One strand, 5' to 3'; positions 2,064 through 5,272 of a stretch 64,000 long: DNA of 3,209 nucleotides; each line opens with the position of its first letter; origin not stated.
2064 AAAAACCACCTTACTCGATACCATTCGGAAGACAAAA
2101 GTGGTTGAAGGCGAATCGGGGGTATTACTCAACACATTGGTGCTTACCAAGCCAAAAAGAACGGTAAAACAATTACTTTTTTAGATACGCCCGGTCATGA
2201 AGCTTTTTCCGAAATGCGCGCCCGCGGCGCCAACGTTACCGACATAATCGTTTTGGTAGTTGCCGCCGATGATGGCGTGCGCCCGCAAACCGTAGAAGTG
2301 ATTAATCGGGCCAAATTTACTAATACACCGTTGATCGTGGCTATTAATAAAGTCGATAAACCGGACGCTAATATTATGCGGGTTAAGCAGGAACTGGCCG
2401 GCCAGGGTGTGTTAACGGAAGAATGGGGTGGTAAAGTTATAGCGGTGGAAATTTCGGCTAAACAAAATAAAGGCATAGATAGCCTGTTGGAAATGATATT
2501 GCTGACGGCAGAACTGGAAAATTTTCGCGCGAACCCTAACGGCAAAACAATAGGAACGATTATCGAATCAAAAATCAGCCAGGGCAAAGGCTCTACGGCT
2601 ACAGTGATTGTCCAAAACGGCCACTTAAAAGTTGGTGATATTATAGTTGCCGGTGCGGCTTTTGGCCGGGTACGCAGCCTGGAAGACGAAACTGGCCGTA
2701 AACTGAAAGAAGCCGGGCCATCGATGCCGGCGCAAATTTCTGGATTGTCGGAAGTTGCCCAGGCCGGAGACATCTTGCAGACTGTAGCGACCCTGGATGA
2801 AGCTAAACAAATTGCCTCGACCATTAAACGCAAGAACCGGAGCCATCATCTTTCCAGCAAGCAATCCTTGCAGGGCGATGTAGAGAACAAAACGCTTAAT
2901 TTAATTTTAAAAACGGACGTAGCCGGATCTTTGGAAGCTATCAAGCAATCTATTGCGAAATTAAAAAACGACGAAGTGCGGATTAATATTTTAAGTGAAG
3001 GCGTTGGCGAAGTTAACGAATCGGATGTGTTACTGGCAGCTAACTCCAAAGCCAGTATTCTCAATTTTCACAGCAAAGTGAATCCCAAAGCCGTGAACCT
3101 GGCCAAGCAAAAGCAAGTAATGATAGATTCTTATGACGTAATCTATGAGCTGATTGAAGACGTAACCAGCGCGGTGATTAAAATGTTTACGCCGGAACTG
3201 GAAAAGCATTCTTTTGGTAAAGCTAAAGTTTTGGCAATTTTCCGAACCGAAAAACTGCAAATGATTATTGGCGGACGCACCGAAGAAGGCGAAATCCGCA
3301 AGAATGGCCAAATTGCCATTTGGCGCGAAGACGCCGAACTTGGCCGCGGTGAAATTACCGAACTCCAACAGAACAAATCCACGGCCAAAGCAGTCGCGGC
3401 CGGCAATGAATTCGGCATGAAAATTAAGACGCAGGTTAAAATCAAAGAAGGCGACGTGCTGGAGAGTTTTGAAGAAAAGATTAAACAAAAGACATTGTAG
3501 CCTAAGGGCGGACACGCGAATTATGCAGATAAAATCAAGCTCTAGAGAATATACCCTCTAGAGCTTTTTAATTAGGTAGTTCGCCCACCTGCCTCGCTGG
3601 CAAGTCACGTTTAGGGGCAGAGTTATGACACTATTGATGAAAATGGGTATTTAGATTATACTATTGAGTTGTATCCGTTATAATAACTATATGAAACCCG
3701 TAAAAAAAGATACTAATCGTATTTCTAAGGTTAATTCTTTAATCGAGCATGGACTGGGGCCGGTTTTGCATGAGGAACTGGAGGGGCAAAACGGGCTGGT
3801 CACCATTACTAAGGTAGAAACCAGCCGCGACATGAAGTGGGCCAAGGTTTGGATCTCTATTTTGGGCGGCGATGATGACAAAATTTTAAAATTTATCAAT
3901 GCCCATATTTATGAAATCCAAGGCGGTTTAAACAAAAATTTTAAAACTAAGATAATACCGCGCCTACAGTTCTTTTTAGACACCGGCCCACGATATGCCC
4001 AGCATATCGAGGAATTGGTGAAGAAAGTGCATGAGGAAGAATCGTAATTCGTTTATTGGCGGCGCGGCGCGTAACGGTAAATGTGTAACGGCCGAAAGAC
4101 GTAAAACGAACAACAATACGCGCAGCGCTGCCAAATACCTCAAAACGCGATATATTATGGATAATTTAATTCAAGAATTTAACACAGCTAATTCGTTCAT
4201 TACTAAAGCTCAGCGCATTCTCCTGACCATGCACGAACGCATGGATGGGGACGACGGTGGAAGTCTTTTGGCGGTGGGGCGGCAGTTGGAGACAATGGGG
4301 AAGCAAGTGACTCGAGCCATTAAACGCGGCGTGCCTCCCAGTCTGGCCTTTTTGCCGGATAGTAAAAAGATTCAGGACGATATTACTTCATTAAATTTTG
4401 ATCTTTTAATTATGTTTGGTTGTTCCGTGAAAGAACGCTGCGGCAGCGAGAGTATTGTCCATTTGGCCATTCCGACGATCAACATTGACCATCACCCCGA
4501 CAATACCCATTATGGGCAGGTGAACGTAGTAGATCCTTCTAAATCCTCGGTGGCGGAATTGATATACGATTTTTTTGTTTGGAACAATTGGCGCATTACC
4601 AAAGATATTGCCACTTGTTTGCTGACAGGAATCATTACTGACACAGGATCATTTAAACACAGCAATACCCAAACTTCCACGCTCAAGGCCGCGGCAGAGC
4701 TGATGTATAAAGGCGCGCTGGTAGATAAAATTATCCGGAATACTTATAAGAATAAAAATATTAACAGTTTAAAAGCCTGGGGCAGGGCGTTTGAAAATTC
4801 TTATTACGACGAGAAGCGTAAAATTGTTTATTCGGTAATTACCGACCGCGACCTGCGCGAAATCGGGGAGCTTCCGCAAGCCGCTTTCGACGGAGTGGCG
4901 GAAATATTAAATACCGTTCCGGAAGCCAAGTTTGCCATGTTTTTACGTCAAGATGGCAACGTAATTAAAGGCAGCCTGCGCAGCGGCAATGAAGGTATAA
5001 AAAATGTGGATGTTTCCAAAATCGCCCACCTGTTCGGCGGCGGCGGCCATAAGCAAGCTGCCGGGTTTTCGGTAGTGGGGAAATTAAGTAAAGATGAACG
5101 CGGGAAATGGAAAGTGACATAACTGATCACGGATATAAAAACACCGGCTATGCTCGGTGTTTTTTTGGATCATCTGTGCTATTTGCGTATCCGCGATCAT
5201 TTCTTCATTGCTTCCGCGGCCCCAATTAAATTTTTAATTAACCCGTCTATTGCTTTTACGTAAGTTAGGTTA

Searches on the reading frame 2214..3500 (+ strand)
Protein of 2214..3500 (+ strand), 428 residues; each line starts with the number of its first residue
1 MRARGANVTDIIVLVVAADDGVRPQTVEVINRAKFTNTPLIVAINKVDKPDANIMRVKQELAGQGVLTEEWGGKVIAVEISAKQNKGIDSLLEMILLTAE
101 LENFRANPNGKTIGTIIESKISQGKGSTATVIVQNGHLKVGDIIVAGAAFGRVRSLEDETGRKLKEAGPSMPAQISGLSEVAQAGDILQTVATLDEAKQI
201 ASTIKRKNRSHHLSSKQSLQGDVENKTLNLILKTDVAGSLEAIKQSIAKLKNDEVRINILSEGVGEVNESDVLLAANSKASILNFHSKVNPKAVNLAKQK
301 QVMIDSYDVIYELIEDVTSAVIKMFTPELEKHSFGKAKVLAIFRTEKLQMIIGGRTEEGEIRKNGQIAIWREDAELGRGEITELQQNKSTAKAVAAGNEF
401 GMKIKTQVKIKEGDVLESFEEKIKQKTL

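Call 10: search_protein_families(library=pfam, proteins=[window:2214-3500:+], max_evalue=0.01)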
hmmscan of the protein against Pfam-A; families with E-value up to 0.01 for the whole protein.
window:2214-3500:+ (428 aa): 6 families
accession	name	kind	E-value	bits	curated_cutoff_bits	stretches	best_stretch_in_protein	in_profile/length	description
PF11987.13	IF-2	-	3.6e-34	117.6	27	1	213-318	12-117/117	Translation-initiation factor 2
PF22042.2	EF-G_D2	-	2.6e-22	79.2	27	1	114-190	4-83/84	Elongation factor G domain 2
PF00009.33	GTP_EFTU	-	6.6e-18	65.4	26.5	1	3-96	87-183/188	Elongation factor Tu GTP binding domain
PF03144.31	GTP_EFTU_D2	-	1.5e-06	29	30.3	0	351-416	3-72/73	Elongation factor Tu domain 2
PF14578.12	GTP_EFTU_D4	-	0.00094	19.5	23.8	1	342-417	12-86/86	Elongation factor Tu domain 4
PF12631.12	MnmE_helical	-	0.0016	19.1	40.1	0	230-425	61-133/211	MnmE helical domain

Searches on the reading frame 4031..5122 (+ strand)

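Call 10: search_protein_families(library=pfam, proteins=[window:4031-5122:+], max_evalue=0.01)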
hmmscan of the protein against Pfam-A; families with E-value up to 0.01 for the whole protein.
window:4031-5122:+ (363 aa): 3 families
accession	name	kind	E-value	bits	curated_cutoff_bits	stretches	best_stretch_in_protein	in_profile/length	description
PF01368.27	DHH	-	2.5e-14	54.1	28.1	1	62-201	1-125/125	DHH family, N-terminal domain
PF02272.25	DHHA1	-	3.3e-07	31.1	25.9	1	283-349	15-84/102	DHHA1 domain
PF01785.22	Closter_coat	-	0.0028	17.4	21.3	0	197-260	48-113/189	Closterovirus coat protein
